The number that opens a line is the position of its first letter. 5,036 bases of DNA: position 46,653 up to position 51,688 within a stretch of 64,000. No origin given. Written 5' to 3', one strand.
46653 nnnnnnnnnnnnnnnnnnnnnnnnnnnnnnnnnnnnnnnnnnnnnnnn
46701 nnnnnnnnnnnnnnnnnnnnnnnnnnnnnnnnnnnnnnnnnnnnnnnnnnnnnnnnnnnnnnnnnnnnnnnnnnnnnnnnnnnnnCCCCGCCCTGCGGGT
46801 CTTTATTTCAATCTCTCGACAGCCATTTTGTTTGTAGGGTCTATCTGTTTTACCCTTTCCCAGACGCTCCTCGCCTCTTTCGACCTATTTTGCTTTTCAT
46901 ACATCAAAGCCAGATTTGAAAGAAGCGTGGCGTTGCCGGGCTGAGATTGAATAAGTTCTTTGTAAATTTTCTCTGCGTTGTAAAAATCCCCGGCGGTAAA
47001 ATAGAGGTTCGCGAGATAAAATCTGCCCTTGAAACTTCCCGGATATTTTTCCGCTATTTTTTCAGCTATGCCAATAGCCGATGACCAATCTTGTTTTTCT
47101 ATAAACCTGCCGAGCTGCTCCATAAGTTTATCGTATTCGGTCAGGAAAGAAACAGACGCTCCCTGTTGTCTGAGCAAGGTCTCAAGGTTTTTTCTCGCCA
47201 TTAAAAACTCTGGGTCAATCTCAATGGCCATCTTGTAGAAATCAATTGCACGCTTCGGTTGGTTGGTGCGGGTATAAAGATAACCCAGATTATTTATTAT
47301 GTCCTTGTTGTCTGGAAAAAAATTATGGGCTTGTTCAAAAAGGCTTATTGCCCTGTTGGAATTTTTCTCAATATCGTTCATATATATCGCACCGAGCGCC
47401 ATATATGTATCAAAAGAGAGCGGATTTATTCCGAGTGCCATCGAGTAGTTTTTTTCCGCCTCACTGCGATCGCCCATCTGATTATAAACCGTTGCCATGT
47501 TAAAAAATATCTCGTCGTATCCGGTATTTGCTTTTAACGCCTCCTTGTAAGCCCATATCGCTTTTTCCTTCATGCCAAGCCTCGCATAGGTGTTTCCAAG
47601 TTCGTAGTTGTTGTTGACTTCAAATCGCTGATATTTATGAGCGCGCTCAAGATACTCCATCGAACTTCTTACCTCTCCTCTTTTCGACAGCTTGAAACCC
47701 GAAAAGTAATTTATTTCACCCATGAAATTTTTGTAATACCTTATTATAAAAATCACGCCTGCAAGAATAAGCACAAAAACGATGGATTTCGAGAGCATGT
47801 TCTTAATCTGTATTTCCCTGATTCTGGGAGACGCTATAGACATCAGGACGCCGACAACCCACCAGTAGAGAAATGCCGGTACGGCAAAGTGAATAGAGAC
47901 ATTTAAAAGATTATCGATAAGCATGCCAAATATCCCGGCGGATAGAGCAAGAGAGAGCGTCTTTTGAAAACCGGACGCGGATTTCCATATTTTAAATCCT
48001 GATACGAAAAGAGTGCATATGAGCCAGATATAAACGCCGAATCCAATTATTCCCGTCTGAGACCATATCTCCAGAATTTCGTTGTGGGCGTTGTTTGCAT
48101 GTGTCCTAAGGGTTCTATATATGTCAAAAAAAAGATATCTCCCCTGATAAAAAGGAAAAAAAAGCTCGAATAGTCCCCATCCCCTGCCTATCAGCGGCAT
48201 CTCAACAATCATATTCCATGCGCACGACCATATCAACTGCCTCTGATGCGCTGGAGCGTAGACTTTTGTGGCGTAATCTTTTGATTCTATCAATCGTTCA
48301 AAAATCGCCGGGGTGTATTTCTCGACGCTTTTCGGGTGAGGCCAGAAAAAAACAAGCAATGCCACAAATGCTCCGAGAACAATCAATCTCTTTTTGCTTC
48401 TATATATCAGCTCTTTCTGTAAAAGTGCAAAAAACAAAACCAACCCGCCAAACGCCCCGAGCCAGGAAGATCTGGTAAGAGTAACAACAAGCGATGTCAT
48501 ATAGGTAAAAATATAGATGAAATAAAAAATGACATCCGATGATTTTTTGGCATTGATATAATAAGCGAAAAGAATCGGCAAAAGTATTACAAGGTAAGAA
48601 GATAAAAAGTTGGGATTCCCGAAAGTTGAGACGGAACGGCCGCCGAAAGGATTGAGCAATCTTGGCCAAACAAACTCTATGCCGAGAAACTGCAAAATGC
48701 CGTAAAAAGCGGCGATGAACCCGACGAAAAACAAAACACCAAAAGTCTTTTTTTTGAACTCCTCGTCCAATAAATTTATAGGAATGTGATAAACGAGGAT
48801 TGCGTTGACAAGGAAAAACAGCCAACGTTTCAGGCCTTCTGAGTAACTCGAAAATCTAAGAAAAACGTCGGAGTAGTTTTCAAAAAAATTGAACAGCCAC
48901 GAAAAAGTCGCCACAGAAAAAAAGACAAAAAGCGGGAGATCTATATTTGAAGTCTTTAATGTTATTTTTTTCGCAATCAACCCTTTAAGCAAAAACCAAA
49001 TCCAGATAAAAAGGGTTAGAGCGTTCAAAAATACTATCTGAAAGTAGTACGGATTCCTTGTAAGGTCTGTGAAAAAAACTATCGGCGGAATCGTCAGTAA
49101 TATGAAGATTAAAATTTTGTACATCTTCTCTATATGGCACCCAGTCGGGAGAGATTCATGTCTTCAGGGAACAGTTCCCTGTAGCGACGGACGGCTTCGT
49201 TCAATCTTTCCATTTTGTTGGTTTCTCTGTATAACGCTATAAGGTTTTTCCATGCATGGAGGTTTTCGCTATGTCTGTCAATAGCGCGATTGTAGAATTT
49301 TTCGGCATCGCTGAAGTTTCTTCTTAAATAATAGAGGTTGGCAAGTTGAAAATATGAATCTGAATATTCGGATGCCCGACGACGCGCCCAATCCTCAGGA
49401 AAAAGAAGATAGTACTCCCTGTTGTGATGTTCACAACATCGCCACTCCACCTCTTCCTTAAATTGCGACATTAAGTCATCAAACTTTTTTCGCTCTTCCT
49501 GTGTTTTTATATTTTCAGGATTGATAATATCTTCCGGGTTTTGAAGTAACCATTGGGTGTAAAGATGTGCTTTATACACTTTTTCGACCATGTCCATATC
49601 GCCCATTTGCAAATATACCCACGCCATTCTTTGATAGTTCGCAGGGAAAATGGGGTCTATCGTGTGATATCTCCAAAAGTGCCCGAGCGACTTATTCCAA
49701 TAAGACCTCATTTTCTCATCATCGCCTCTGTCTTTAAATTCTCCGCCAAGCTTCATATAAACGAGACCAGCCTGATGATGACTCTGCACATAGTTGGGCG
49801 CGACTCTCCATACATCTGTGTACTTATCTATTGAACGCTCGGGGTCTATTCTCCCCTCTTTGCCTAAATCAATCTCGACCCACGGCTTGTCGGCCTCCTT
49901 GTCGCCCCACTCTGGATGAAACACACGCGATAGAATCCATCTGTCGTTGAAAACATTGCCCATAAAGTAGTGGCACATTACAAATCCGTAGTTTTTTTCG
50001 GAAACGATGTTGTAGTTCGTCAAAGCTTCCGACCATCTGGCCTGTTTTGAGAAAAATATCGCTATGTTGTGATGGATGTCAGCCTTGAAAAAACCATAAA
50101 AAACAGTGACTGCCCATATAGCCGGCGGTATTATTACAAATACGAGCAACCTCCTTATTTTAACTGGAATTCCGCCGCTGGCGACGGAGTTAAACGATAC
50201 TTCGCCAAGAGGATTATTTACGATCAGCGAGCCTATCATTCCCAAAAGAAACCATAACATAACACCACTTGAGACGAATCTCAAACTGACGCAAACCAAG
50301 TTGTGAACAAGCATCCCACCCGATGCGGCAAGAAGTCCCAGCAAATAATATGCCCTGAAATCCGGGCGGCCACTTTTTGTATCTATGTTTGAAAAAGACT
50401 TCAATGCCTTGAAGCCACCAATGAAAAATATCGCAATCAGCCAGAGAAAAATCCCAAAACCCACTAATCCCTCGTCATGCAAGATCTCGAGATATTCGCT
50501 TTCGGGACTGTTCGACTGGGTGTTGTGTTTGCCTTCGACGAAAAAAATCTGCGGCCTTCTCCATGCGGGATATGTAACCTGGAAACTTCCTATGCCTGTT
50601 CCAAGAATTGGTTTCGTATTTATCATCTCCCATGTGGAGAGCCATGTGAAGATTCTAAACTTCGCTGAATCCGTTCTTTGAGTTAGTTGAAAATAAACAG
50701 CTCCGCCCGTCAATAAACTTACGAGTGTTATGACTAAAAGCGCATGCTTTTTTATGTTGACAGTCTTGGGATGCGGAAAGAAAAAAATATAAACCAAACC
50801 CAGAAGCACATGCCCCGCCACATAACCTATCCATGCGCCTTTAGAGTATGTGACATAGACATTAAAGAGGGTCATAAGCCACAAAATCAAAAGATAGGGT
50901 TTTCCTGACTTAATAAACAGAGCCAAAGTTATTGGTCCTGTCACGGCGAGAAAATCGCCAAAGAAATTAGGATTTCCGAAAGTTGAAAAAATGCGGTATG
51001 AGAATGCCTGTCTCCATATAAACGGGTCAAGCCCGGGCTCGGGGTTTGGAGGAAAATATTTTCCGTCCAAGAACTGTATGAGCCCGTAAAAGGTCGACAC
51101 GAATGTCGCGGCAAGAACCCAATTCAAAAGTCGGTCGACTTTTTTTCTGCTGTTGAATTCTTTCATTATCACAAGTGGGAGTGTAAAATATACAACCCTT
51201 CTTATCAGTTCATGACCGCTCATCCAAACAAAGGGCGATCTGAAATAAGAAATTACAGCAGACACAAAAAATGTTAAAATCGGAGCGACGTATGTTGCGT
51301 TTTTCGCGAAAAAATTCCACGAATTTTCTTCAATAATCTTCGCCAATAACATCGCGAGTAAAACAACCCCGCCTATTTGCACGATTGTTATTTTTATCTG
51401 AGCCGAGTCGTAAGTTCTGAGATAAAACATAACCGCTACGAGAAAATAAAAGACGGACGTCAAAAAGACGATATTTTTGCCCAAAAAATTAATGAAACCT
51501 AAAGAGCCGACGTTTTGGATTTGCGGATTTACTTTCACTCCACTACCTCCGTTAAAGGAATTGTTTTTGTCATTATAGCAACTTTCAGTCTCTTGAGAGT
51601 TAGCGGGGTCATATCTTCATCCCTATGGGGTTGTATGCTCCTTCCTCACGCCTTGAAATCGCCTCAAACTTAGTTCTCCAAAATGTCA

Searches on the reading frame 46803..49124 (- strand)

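Call 77: search_protein_families(library=pfam, proteins=[window:46803-49124:-], max_evalue=0.0001)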
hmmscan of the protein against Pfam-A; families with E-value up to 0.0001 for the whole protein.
window:46803-49124:- (773 aa): 18 families
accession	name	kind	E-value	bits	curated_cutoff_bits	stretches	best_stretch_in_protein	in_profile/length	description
PF00515.34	TPR_1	-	4.1e-26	90.1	27.8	1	611-640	5-34/34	Tetratricopeptide repeat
PF07719.23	TPR_2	-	2.7e-24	83.6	27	0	733-765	2-34/34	Tetratricopeptide repeat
PF13428.12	TPR_14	-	2.6e-21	74.4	23.5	0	701-739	4-42/44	Tetratricopeptide repeat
PF14559.12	TPR_19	-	4e-21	75.6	25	1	586-639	4-57/68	Tetratricopeptide repeat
PF13181.12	TPR_8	-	2.8e-20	71.1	25.7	0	610-639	4-33/34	Tetratricopeptide repeat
PF04932.20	Wzy_C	-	9.8e-18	64.8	31.7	1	206-366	4-149/149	O-Antigen ligase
PF13431.12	TPR_17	-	1.5e-16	59.6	24.4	0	721-752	2-33/34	Tetratricopeptide repeat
PF13424.12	TPR_12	-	2.1e-16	60.3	30.1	0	704-754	9-67/77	Tetratricopeptide repeat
PF13174.12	TPR_6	-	1.2e-14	54.3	26.3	0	702-730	4-32/33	Tetratricopeptide repeat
PF13432.12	TPR_16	-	6.8e-14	52.4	32.7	1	704-765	3-64/65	Tetratricopeptide repeat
PF13414.12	TPR_11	-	7.7e-14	51.5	26.8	0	510-551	1-42/42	TPR repeat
PF13176.12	TPR_7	-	9e-14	50.8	27.9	0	611-638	3-32/36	Tetratricopeptide repeat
PF12895.13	ANAPC3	-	8e-13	48.9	27.2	1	677-756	2-80/82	Anaphase-promoting complex, cyclosome, subunit 3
PF23914.1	TPR_CcmH_CycH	-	6.8e-10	39.4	42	1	713-765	102-154/158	Cytochrome c-type biogenesis protein H TPR domain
PF13374.12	TPR_10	-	3.2e-08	33.8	27.5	0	732-760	2-30/42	Tetratricopeptide repeat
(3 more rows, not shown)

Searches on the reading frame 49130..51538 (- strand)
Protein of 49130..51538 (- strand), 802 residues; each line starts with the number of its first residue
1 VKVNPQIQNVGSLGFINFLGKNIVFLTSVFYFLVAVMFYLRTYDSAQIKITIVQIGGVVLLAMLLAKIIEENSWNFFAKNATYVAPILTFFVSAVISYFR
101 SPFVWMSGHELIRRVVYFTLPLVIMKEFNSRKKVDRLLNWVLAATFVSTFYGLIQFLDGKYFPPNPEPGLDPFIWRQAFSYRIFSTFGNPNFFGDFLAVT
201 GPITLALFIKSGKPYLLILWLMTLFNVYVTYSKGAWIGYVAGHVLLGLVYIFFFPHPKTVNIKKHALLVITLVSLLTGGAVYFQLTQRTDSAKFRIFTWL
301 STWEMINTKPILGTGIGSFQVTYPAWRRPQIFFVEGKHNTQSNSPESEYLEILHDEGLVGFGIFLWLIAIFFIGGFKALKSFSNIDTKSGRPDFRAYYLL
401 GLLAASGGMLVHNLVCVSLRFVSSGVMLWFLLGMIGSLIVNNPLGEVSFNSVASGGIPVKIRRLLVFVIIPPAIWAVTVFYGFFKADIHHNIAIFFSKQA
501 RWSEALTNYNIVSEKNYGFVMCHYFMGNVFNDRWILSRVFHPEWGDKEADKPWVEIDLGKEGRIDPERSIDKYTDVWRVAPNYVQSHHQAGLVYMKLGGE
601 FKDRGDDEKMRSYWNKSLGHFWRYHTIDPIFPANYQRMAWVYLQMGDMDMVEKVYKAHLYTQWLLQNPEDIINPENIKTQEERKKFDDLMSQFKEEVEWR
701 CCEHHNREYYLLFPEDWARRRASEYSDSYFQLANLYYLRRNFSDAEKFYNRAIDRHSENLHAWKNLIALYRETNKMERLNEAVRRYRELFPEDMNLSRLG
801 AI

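Call 77: search_protein_families(library=pfam, proteins=[window:49130-51538:-], max_evalue=0.0001)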
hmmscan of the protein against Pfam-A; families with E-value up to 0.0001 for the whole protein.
window:49130-51538:- (802 aa): 7 families
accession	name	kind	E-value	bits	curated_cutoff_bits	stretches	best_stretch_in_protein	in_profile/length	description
PF04932.20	Wzy_C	-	4.5e-17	62.7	31.7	1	219-365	3-149/149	O-Antigen ligase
PF13428.12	TPR_14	-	6.9e-07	29.8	23.5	0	729-768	4-43/44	Tetratricopeptide repeat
PF00515.34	TPR_1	-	1.8e-06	27.9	27.8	1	727-757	2-32/34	Tetratricopeptide repeat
PF13176.12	TPR_7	-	2.7e-06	27.5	27.9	0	637-659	4-26/36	Tetratricopeptide repeat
PF13181.12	TPR_8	-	5.3e-05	23.5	25.7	0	727-754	2-29/34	Tetratricopeptide repeat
PF13424.12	TPR_12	-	8.2e-05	23.2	30.1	0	725-755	44-74/77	Tetratricopeptide repeat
PF13431.12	TPR_17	-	9.8e-05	22.8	24.4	0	725-746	12-33/34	Tetratricopeptide repeat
